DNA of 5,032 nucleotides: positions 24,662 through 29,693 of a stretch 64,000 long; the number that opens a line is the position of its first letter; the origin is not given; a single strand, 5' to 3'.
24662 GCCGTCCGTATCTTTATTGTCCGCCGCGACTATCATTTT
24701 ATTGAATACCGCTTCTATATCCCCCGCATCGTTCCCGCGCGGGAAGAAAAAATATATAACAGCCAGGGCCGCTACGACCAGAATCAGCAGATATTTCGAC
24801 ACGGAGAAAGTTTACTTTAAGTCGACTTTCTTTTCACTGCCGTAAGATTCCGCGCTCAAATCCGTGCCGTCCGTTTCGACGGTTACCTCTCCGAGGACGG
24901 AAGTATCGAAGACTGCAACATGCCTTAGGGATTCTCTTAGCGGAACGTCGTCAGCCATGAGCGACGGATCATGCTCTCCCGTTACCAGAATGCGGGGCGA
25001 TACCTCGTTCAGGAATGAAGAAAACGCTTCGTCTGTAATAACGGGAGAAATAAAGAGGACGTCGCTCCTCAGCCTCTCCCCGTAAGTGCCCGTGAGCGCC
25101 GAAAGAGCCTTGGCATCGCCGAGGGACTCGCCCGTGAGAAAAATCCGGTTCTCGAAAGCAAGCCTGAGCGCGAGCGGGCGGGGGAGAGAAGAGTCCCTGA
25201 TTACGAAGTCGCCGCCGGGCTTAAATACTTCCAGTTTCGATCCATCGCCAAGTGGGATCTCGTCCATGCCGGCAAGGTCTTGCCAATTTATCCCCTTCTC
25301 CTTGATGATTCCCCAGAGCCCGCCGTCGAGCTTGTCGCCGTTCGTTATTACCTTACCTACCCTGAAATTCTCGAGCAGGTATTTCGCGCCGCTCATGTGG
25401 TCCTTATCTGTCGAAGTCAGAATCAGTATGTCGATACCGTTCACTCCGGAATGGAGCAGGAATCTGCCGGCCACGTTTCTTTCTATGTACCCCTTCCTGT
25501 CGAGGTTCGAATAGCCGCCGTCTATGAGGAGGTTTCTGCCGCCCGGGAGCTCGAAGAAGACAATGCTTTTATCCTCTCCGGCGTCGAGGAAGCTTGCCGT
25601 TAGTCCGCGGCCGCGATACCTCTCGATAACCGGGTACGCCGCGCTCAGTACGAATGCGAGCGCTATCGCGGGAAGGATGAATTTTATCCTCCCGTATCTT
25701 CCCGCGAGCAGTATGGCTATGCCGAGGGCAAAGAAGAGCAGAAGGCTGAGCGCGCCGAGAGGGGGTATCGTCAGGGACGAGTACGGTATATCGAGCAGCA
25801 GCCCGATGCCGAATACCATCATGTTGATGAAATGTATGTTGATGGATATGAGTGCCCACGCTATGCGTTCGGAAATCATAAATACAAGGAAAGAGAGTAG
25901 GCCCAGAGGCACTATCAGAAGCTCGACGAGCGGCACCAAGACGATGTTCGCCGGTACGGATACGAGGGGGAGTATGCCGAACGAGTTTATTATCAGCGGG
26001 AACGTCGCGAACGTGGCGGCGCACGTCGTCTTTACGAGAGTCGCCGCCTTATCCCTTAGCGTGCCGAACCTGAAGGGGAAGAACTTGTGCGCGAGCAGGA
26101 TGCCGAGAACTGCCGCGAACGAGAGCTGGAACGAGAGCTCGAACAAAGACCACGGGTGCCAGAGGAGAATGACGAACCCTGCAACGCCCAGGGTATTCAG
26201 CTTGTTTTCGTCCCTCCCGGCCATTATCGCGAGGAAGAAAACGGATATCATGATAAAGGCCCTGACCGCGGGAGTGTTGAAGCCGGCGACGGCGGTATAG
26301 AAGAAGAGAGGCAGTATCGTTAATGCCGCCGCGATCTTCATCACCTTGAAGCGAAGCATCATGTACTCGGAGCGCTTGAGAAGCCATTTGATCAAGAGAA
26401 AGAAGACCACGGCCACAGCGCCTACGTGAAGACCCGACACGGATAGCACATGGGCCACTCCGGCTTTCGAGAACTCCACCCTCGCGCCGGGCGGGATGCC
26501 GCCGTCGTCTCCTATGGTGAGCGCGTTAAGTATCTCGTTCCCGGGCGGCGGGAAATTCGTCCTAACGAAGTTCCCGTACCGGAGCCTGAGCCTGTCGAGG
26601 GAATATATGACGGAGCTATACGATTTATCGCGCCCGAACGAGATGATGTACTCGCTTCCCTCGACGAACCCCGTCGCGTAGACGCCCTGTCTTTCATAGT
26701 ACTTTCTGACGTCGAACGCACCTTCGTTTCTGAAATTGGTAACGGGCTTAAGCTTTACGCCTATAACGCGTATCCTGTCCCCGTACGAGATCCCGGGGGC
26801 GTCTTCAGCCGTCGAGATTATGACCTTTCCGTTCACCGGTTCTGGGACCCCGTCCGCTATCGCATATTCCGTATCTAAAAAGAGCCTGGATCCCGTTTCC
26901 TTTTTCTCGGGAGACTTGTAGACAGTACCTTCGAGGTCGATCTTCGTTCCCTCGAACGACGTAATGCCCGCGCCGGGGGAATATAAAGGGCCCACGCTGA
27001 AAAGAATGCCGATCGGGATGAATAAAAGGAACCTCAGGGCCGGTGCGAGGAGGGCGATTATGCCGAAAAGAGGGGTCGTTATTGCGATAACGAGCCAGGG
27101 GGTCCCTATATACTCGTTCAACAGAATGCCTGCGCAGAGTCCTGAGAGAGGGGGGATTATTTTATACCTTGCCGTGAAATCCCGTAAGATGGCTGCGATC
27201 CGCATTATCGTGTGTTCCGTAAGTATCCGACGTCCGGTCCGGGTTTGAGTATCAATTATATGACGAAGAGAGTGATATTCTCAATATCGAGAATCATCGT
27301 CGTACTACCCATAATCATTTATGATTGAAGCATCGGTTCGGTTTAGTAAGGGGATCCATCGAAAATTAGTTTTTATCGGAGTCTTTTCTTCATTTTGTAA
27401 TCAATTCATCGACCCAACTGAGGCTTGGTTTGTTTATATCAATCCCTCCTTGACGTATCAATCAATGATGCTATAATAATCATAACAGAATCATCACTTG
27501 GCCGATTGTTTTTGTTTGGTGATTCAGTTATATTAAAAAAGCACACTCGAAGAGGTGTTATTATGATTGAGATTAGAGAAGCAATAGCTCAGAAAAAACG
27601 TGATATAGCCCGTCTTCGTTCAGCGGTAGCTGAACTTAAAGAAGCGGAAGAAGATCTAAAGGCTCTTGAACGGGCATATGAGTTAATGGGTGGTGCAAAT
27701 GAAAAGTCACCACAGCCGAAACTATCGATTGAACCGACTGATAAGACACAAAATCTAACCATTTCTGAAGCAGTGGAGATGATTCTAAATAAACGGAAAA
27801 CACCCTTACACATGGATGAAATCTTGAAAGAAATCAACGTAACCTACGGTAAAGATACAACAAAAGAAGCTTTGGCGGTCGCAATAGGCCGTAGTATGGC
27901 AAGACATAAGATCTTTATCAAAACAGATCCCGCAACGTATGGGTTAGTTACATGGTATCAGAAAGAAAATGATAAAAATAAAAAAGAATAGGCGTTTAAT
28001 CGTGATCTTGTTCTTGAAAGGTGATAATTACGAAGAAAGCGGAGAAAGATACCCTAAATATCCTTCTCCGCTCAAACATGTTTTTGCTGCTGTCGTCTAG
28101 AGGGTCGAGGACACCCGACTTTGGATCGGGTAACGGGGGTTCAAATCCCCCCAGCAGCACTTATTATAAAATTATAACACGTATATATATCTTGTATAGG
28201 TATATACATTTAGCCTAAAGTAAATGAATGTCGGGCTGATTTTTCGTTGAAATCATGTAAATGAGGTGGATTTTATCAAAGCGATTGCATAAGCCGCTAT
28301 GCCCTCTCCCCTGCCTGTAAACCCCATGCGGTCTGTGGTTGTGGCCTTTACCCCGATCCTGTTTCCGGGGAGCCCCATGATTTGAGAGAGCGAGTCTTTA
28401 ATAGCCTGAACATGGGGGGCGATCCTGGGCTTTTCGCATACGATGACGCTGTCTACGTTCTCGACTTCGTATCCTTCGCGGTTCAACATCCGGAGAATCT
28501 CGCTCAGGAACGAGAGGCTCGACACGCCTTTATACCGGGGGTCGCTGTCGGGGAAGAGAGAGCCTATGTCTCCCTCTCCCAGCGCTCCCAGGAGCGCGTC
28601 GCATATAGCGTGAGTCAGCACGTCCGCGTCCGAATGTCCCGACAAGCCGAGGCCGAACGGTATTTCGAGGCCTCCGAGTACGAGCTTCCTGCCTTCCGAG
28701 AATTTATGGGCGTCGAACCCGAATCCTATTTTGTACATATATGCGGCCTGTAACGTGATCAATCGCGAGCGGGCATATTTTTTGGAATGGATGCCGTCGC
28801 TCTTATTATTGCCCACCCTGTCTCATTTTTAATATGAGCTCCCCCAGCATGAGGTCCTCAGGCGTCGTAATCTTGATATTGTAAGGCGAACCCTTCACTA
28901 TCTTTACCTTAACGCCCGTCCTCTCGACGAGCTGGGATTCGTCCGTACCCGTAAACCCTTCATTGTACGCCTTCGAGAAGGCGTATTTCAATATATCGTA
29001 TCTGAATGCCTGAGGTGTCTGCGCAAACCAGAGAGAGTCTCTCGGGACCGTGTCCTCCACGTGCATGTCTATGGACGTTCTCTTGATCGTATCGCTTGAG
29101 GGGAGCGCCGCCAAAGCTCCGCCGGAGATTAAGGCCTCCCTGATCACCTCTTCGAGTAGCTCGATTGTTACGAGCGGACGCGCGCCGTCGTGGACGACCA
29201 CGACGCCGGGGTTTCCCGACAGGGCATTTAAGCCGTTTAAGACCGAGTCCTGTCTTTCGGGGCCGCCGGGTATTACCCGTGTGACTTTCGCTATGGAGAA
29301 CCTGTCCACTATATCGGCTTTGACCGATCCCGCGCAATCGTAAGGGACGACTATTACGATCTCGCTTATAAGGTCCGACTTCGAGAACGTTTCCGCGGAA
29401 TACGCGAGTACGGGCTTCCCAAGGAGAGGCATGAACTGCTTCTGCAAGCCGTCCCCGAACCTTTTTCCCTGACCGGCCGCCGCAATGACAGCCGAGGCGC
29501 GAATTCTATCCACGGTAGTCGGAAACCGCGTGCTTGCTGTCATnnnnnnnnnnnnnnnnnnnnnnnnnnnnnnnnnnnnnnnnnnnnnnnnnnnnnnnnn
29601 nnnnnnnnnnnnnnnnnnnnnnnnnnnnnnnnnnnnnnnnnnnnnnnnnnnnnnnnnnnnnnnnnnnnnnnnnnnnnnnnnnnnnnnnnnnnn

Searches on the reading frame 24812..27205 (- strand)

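Call 52: search_protein_families(library=pfam, proteins=[window:24812-27205:-], max_evalue=0.001)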
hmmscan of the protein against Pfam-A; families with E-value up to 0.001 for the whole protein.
window:24812-27205:- (797 aa): 3 families
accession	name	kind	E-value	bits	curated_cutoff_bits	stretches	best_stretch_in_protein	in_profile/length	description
PF03772.21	Competence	-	1.1e-58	199.2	23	1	229-500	1-265/270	Competence protein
PF13567.11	DUF4131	-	4.1e-25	88.8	31.6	1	37-185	8-163/165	Domain of unknown function (DUF4131)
PF00753.33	Lactamase_B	-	0.00043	20.7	22.7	1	548-622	8-75/196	Metallo-beta-lactamase superfamily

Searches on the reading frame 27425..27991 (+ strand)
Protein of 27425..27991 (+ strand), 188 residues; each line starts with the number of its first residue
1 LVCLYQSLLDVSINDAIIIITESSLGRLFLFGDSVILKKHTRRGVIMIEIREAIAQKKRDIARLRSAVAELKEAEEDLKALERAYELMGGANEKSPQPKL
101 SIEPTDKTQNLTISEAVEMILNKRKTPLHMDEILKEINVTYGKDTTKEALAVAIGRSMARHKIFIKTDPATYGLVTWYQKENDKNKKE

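Call 51: search_protein_families(library=pfam, proteins=[window:27425-27991:+], max_evalue=0.001)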
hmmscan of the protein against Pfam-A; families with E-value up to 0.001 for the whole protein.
window:27425-27991:+ (188 aa): 1 family
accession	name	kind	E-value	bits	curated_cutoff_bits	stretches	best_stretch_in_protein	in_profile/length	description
PF05066.19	HARE-HTH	-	3.3e-08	34.3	25.9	1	112-177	2-71/71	HB1, ASXL, restriction endonuclease HTH domain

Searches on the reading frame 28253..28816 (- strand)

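Call 51: search_protein_families(library=pfam, proteins=[window:28253-28816:-], max_evalue=0.001)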
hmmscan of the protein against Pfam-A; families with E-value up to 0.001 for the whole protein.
window:28253-28816:- (187 aa): 1 family
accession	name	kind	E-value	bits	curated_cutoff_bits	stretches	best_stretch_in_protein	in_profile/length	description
PF02542.21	YgbB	-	3.1e-65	219.7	26.7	1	29-181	2-154/155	YgbB family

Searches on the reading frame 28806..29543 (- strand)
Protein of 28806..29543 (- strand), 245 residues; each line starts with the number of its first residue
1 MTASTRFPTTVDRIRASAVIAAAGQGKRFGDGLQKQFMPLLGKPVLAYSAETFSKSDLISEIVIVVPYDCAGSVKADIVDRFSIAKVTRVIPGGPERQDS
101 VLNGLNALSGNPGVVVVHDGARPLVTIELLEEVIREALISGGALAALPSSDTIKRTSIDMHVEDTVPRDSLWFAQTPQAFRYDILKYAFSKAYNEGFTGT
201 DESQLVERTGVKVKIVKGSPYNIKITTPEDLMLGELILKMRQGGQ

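Call 51: search_protein_families(library=pfam, proteins=[window:28806-29543:-], max_evalue=0.001)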
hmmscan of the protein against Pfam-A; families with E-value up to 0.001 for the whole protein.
window:28806-29543:- (245 aa): 2 families
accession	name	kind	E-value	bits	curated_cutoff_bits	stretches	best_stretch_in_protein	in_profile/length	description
PF01128.25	IspD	-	1.1e-63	215.4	27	1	18-239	3-220/221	2-C-methyl-D-erythritol 4-phosphate cytidylyltransferase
PF12804.13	NTP_transf_3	-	4.4e-11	43.7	27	1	18-149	1-123/160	MobA-like NTP transferase domain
